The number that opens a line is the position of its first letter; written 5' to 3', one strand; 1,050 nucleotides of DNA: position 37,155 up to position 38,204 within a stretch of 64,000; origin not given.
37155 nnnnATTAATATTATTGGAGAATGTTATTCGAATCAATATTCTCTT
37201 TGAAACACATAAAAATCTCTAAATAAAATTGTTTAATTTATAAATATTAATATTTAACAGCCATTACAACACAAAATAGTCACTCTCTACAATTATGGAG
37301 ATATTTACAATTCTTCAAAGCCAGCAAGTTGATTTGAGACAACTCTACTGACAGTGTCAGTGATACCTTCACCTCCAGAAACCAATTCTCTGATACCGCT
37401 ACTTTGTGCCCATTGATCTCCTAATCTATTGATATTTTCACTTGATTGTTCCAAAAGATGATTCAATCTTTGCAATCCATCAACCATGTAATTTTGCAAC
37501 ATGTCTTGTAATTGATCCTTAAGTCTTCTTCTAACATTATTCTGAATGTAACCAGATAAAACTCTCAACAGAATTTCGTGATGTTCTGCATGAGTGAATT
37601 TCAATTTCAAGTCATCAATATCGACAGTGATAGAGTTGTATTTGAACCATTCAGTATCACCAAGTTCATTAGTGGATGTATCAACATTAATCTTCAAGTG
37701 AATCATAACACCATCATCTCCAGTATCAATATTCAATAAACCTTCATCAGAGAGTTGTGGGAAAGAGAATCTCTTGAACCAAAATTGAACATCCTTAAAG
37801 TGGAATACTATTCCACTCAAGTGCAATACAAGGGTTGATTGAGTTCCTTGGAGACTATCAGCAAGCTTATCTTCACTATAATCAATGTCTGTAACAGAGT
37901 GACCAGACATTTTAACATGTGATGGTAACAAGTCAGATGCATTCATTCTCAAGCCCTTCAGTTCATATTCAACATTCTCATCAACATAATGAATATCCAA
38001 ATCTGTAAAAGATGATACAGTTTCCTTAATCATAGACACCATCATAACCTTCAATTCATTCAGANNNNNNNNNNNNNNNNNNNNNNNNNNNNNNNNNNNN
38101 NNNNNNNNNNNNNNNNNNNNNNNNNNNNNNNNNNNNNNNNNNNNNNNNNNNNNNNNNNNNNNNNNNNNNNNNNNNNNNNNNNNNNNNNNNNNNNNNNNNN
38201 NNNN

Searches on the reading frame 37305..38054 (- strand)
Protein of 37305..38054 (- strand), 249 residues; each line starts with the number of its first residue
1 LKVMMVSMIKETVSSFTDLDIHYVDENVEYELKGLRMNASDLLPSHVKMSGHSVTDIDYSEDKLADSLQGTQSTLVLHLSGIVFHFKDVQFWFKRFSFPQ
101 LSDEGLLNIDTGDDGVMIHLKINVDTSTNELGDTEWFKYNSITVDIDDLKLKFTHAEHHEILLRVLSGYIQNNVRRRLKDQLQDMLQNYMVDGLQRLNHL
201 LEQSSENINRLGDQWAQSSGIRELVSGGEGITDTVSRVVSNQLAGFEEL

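Call 60: search_protein_families(library=pfam, proteins=[window:37305-38054:-], max_evalue=0.001)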
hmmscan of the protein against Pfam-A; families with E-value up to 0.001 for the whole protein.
window:37305-38054:- (249 aa): 1 family
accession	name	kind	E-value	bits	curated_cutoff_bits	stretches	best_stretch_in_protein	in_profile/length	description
PF19343.5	HAM1_N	-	1.4e-08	34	27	1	21-124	525-625/630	HAM1-like, N-terminal domain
